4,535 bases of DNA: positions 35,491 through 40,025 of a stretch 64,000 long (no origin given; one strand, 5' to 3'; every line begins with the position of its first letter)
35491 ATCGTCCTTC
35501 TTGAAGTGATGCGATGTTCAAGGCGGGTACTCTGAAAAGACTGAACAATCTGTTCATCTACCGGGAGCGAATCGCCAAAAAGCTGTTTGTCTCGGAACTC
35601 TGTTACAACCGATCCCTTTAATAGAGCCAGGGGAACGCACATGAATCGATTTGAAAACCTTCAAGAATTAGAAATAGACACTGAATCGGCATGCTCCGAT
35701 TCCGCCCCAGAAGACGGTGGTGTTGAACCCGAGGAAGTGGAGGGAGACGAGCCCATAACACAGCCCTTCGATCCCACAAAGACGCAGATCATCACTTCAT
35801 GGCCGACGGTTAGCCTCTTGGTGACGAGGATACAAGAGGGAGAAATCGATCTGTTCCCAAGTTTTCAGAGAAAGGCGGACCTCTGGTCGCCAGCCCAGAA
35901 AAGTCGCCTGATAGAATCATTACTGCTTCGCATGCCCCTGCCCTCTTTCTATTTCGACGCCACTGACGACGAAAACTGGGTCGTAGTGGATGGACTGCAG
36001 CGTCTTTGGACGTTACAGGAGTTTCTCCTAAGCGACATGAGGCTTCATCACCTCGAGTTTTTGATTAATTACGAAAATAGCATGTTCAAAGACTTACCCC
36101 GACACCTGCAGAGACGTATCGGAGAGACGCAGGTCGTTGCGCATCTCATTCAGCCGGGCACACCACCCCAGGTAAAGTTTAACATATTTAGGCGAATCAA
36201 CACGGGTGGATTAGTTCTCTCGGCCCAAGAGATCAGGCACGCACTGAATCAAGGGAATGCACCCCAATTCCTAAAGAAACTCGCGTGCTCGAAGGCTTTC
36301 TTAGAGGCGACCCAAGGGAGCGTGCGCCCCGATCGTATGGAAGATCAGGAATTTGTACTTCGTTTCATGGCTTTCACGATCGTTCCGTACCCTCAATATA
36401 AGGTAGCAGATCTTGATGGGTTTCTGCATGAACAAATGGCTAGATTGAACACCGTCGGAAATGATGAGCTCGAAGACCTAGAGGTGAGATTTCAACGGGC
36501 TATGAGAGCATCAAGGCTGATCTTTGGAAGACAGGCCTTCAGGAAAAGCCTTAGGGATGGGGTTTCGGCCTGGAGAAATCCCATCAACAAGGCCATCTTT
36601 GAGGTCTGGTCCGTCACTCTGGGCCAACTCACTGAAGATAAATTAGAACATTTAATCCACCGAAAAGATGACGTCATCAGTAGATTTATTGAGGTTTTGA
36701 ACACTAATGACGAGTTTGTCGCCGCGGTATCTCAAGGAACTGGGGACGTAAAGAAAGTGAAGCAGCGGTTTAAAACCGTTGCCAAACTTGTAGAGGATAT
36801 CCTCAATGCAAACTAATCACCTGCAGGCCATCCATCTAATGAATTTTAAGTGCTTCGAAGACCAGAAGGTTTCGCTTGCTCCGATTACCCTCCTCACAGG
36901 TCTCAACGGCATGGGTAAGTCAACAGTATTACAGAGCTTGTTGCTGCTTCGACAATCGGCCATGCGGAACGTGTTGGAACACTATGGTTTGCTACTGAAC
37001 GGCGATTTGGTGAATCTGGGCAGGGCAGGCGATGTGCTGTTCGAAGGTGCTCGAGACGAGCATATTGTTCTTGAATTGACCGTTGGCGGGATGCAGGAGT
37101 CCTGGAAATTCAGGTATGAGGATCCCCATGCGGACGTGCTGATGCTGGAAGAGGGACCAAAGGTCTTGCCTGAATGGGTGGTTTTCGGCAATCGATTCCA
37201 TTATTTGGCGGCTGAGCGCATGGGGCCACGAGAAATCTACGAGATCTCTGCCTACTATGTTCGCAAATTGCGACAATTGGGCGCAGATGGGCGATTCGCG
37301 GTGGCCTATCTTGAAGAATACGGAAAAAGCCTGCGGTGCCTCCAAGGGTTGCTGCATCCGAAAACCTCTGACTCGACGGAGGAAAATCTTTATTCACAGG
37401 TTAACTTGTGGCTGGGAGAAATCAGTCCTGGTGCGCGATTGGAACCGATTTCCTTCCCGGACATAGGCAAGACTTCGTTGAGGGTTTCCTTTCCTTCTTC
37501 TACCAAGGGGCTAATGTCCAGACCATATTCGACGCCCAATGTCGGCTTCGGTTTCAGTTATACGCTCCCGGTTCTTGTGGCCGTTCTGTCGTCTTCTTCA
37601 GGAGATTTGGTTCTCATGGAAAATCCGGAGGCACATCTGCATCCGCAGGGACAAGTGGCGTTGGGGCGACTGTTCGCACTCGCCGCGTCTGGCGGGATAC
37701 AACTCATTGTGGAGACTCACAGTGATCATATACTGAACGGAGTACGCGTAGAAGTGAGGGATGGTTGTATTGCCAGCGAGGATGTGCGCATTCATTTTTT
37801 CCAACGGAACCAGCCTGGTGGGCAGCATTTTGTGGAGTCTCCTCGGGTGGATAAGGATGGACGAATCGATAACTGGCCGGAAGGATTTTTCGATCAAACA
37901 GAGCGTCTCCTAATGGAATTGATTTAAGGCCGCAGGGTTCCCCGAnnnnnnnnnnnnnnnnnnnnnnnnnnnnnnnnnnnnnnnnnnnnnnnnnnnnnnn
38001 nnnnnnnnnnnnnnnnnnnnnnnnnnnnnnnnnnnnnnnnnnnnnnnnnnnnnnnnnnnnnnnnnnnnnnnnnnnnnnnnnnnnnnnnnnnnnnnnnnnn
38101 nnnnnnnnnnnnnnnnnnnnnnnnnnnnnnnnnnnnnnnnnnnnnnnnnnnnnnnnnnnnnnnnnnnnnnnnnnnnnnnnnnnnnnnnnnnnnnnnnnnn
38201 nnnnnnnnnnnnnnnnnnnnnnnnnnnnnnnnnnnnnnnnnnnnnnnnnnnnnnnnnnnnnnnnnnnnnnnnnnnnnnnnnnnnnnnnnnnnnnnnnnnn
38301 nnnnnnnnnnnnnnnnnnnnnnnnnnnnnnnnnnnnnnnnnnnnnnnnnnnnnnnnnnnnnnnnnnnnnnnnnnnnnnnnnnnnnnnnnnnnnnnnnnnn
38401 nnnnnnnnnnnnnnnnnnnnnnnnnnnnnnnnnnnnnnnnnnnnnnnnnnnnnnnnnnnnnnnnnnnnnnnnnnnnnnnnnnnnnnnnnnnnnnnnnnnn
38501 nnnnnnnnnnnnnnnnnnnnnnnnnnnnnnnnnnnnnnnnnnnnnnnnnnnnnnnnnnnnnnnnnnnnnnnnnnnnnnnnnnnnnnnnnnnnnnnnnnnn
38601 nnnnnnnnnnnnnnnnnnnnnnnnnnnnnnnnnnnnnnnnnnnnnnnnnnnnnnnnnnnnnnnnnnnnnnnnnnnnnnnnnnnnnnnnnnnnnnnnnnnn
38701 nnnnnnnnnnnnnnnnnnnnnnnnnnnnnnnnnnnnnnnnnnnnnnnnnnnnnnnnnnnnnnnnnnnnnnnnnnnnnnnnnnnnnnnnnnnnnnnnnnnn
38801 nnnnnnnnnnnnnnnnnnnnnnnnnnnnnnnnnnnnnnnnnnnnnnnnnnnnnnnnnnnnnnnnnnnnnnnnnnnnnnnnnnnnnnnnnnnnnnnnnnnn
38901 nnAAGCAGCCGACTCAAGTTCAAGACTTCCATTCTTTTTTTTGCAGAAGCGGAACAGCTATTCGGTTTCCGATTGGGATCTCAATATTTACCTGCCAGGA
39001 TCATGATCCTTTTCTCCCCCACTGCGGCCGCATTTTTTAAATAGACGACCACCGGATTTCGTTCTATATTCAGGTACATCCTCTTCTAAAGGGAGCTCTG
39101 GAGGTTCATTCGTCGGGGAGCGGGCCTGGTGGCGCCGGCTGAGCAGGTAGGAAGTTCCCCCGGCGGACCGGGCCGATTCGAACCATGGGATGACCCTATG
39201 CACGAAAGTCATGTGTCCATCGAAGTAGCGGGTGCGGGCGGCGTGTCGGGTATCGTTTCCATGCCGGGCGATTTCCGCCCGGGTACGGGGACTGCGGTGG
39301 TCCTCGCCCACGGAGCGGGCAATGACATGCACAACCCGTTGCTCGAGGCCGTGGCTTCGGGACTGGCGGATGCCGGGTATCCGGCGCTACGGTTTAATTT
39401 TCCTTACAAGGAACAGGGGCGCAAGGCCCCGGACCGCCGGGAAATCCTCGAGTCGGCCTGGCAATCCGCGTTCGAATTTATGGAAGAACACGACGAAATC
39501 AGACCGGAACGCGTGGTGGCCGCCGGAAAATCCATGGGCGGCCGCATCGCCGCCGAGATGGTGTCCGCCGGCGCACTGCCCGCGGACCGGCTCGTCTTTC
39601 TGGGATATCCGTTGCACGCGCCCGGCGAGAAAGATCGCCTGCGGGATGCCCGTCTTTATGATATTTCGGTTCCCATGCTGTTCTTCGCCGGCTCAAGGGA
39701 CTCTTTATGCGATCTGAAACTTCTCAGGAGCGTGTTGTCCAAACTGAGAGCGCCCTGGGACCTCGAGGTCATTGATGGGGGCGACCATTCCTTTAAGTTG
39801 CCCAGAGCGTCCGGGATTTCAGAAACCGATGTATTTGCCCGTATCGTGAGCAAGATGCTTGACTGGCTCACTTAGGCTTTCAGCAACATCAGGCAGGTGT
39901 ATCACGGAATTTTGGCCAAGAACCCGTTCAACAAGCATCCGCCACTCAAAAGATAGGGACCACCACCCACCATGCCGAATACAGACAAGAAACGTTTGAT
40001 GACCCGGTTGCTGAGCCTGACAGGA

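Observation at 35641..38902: Candidate uncharacterised defence island: stand-alone DUF262 protein, ABC/OLD-type ATPase with DUF3696-like tail, and an unknown protein with RelE/ParE-like C-terminus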

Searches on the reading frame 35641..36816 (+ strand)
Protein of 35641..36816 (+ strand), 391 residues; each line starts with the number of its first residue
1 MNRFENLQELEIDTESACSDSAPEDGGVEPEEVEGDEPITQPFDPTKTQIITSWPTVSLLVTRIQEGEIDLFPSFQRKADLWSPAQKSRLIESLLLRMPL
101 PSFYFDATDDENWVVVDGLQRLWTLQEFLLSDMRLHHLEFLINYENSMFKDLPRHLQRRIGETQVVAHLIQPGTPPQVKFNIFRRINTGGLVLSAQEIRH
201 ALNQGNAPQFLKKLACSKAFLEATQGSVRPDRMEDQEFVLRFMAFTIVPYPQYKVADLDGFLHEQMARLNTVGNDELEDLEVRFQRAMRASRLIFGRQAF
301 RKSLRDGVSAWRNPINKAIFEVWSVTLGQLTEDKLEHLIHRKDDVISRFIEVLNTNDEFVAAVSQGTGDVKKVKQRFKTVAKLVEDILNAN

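Call 3: search_protein_families(library=pfam, proteins=[window:35641-36816:+], max_evalue=0.1)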
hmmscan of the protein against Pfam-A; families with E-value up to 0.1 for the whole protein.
window:35641-36816:+ (391 aa): 1 family
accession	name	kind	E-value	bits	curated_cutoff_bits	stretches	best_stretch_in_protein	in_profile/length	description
PF03235.19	GmrSD_N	-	1.6e-20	74.5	33.2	1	64-201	8-196/199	GmrSD restriction endonuclease, N-terminal domain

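Call 4: search_protein_families(library=padloc, proteins=[window:35641-36816:+], max_evalue=0.1)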
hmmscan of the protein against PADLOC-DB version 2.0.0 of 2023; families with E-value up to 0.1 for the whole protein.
window:35641-36816:+ (391 aa): 5 families
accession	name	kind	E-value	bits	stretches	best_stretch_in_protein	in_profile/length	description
PDLC03877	NsnA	-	1e-136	454.2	1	26-389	22-384/385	-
PDLC04027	PD-T4-2_A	-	7.2e-33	112.1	1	64-381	47-358/363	-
PDLC03418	REase_II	-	4.7e-12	43.7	1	68-219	31-178/372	Type II restriction enzyme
PDLC04150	HEC-05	-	0.00012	19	1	60-112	13-63/583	-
PDLC04151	HEC-05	-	0.001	15.9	0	56-112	27-81/600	-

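Call 5: search_protein_families(library=ncbifam, proteins=[window:35641-36816:+], max_evalue=0.1)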
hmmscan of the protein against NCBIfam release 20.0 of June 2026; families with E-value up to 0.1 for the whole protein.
window:35641-36816:+ (391 aa): 0 families

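Call 28: list_cluster_members(proteins=[window:35641-36816:+, window:36806-37927:+, P0001])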
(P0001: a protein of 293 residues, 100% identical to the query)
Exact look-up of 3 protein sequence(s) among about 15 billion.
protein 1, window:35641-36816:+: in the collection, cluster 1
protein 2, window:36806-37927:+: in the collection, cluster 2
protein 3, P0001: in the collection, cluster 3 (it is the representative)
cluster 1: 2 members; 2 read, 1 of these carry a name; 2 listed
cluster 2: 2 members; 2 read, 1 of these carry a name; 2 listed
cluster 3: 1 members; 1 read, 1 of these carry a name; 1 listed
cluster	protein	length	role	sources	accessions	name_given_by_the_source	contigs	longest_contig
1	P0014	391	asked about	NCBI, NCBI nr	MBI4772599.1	MAG: DUF262 domain-containing protein [Deltaproteobacteria bacterium] | DUF262 domain-containing protein [Deltaproteobacteria bacterium]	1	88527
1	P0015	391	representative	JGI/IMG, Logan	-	-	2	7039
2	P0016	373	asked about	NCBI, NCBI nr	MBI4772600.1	MAG: DUF3696 domain-containing protein [Deltaproteobacteria bacterium] | DUF3696 domain-containing protein [Deltaproteobacteria bacterium]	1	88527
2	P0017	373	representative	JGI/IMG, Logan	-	-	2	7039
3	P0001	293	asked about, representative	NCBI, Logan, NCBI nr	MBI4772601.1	MAG: hypothetical protein HY788_00235 [Deltaproteobacteria bacterium] | hypothetical protein [Deltaproteobacteria bacterium]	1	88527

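Call 51: find_homologous_proteins(query=window:35641-36816:+, max_evalue=1e-20)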
Query window:35641-36816:+ (391 aa): 7092 proteins with E <= 1e-20 among 8000 candidates; the best 120 are listed.
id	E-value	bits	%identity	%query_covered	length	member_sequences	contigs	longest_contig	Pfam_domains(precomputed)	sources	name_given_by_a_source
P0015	3.2e-242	821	93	100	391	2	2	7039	PF03235.20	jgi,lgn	-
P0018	6.5e-127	442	59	93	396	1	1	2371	PF03235.20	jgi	jgi:hypothetical protein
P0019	4.0e-125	436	56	97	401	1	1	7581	PF03235.20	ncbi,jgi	ncbi:MAG TPA: DUF262 domain-containing protein [Longimicrobium sp.]|jgi:hypothetical protein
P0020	3.1e-124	433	57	96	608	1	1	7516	PF03235.20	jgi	jgi:hypothetical protein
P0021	1.5e-122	427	55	93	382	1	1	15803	PF03235.20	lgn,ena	-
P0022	5.2e-122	426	57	93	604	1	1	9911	PF03235.20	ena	-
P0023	6.8e-121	422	55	94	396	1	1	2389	PF03235.20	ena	-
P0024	4.8e-120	419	53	90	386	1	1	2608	PF03235.20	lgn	-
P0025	4.9e-120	419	56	93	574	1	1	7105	PF03235.20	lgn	-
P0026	6.3e-120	419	55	99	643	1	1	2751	PF03235.20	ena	-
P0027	6.5e-120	419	53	98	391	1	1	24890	PF03235.20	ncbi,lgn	-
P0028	1.2e-119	418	57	90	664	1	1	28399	PF03235.20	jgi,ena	-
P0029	1.5e-119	417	54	96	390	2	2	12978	PF03235.20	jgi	jgi:hypothetical protein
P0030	2.5e-119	417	55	93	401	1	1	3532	PF03235.20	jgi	jgi:uncharacterized protein with ParB-like and HNH nuclease domain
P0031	3.5e-119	416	51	96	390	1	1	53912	PF03235.20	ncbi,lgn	ncbi:MAG: DUF262 domain-containing protein [Oscillatoriaceae cyanobacterium]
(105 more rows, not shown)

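Call 60: search_solved_structures(query=A4, max_evalue=0.001)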
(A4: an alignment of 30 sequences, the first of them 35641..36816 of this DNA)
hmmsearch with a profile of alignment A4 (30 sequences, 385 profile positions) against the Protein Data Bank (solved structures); distinct sequences matched with E-value up to 0.001: 0.

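Call 64: predict_structure(alignment_id=A4)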
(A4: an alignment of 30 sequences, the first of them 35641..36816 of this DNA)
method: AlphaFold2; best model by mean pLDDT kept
length: 391 residues; sequences in the alignment: 30
mean_pLDDT: 82.8   pTM: 0.74
mean pLDDT of the five models: 82.8, 82.1, 82.2, 81.0, 80.1
residues with pLDDT >= 90: 214; 70-90: 109; 50-70: 28; < 50: 40
segments of 3 or more residues with pLDDT < 50: 1-39
pLDDT, mean of each block of 10 residues (from residue 1): 34 30 34 43 67 95 94 76 93 94 88 87 95 95 97 97 94 80 65 75 83 94 85 83 93 86 91 94 97 94 70 86 96 97 94 92 80 93 95 62
secondary structure, 60 per line:
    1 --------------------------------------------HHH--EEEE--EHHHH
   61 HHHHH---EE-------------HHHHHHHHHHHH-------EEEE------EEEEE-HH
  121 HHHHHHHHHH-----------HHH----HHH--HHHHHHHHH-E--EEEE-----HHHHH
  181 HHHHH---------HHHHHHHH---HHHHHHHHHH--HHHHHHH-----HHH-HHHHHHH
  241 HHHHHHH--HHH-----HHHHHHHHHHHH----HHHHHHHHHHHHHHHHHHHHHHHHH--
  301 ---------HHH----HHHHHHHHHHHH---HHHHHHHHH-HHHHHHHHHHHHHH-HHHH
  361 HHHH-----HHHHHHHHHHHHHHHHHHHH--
elements in order: E50-53 H57-65 H84-95 E103-106 E113-117 H119-130 H154-162 E167-170 H176-185 H195-202 H206-215 H218-224 H234-247 H258-269 H274-298 H317-328 H332-340 H342-355 H357-364 H370-389

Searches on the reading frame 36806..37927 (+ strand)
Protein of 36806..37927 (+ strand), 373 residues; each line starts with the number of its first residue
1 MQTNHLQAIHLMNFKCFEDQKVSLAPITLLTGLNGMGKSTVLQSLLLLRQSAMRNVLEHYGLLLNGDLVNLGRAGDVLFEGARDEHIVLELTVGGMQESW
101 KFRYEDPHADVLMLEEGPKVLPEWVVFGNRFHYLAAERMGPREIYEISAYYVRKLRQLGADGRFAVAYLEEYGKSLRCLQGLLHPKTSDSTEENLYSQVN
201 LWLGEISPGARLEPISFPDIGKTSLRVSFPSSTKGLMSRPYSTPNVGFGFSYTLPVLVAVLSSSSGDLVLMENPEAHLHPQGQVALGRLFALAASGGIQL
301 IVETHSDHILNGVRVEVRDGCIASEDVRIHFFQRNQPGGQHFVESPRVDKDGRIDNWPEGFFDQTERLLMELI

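Call 3: search_protein_families(library=pfam, proteins=[window:36806-37927:+], max_evalue=0.1)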
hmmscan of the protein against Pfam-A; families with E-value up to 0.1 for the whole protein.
window:36806-37927:+ (373 aa): 10 families
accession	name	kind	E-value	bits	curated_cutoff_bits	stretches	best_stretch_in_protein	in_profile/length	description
PF13175.12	AAA_15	-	7.1e-21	75.7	32.1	2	262-309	317-373/374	AAA ATPase domain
PF13304.12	AAA_21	-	3.8e-20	73.6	27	2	244-311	236-304/304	AAA domain, putative AbiEii toxin, Type IV TA system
PF12476.13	DUF3696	-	1.4e-16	60.9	22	1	322-372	1-52/52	Protein of unknown function (DUF3696)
PF13476.12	AAA_23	-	2.8e-07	31.8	27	1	9-46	2-40/201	AAA domain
PF13555.12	AAA_29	-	8.6e-06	25.9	27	1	6-47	1-46/61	P-loop containing region of AAA domain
PF02463.25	SMC_N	-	3.1e-05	23.9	40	1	6-52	2-52/220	RecF/RecN/SMC N terminal domain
PF11398.14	DUF2813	-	0.0012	18.7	21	0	264-316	282-331/372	Protein of unknown function (DUF2813)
PF13191.12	AAA_16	-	0.02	15.8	32.6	1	26-51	25-51/167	AAA ATPase domain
PF00005.33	ABC_tran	-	0.027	15.5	25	1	25-50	11-36/137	ABC transporter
PF13401.12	AAA_22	-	0.036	14.8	27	1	25-51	5-31/130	AAA domain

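Call 4: search_protein_families(library=padloc, proteins=[window:36806-37927:+], max_evalue=0.1)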
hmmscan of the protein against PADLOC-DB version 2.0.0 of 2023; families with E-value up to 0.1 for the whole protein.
window:36806-37927:+ (373 aa): 148 families (the best 25 are shown)
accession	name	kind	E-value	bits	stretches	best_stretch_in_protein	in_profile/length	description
PDLC03878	NsnB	-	4.4e-111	370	1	6-373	2-343/345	-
PDLC04148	HEC-03B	-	9e-36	121.9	2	238-363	311-435/458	-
PDLC04707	PDC-M55A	-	1.2e-28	98.3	2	170-364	210-401/421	-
PDLC02979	AriA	-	1.7e-23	82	2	245-310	299-373/373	-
PDLC02980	AriA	-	1.4e-17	62.6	2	246-311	238-304/304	-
PDLC04393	PDC-M07A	-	1.4e-15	55.3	2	6-103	2-99/435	-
PDLC04178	HEC-01A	-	1.9e-15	54.8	2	4-52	7-55/399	-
PDLC04175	HEC-01A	-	6.5e-15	53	2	1-116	1-107/363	-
PDLC04389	PDC-M07A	-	9.1e-15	52.6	2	1-54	1-54/443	-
PDLC00096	GajA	-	2.7e-14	50.8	2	267-316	290-343/630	AAA ATPase domain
PDLC00091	GajA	-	5.4e-14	49.9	2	265-315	296-347/627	AAA ATPase domain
PDLC04177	HEC-01A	-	2.7e-13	47.7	2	257-314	288-344/393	-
PDLC02358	Old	-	2.9e-13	47.5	2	5-49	3-48/578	Old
PDLC04176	HEC-01A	-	7.4e-13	46.6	2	241-312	251-323/371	-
PDLC00067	GajA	-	1.3e-12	45.1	2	268-310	307-346/604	AAA ATPase domain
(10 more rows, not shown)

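Call 5: search_protein_families(library=ncbifam, proteins=[window:36806-37927:+], max_evalue=0.1)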
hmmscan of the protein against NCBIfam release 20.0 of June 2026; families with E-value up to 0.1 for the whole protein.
window:36806-37927:+ (373 aa): 17 families
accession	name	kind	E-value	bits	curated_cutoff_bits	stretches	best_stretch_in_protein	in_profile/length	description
NF047739.1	antiphage_MADS3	equivalog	6.8e-10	38.7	420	1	7-53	3-49/427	methylation-associated defense system AAA family ATPase MAD3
NF041760.1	PtuA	equivalog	6.8e-10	38.5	500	2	3-45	49-92/524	retron Ec78 anti-phage system effector ATPase PtuA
TIGR00611.2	recf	equivalog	2.7e-06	26.8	172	1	6-48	1-44/339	DNA replication/repair protein RecF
NF041035.1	Rad50_Halo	equivalog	1.1e-05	24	1000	1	6-45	3-43/883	DNA double-strand break repair ATPase Rad50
NF002572.0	PRK02224.1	equivalog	8.5e-05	21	1087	1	6-45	3-43/888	DNA double-strand break repair ATPase Rad50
TIGR01166.1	cbiO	subfamily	0.0011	18.4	211.8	0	265-306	145-186/190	cobalt ABC transporter, ATP-binding protein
NF053563.1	Rkd4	equivalog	0.0037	15.5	860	1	6-45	3-43/747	arcadin-4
NF041774.1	tung_ATPbind_TupC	equivalog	0.006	15.6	400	1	22-56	23-57/319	tungstate ABC transporter ATP-binding protein TupC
NF040873.1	AztA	equivalog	0.01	15.4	220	0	21-45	14-38/191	zinc ABC transporter ATP-binding protein AztA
NF038234.1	retron_eff_Eco8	equivalog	0.012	14.2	250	0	6-45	3-43/679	retron Eco8 family effector endonuclease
TIGR03740.1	galliderm_ABC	subfamily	0.013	15.2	309.75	0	252-316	131-190/223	lantibiotic protection ABC transporter ATP-binding subunit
NF002981.0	PRK03695.1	equivalog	0.024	14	281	0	23-45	24-46/253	vitamin B12 ABC transporter ATP-binding protein BtuD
TIGR02857.1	CydD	equivalog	0.026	13.5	435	0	26-50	349-373/529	thiol reductant ABC exporter subunit CydD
TIGR03185.1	DNA_S_dndD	equivalog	0.03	12.8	245.85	1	23-47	21-50/650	DNA sulfur modification protein DndD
NF008409.0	PRK11231.1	equivalog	0.038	13.3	375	0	25-52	28-55/255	Fe(3+) dicitrate ABC transporter ATP-binding protein FecE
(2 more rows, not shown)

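Call 59: search_solved_structures(query=window:36806-37927:+, max_evalue=0.001)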
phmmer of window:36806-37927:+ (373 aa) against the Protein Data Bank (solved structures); distinct sequences matched with E-value up to 0.001: 3.
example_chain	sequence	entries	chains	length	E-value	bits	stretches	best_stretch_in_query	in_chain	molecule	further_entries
6p74_A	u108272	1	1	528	3.5e-08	35.8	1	7-48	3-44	Putative ATP-dependent endonuclease of the OLD family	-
9n69_A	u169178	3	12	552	0.00015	23.9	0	5-50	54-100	AAA family ATPase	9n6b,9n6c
8ee4_A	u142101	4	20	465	0.00037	22.6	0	7-47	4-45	PtuA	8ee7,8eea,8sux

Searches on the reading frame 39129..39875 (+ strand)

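Call 38: search_protein_families(library=pfam, proteins=[window:39129-39875:+], max_evalue=0.001)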
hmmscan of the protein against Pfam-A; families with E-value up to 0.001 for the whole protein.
window:39129-39875:+ (248 aa): 5 families
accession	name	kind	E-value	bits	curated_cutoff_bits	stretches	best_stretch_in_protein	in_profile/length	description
PF20408.4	Abhydrolase_11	-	6.2e-46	157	27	1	55-247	3-192/193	Alpha/beta hydrolase domain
PF01738.24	DLH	-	1.4e-07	31.8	21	1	73-247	31-213/217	Dienelactone hydrolase family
PF12146.15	Hydrolase_4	-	6.5e-07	29.3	27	0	56-158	6-107/239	Serine aminopeptidase, S33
PF00561.26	Abhydrolase_1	-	2.8e-05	24.3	25.8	1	56-175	2-119/245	alpha/beta hydrolase fold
PF12697.13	Abhydrolase_6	-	9.8e-05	23.5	26.3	1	57-167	1-100/217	Alpha/beta hydrolase family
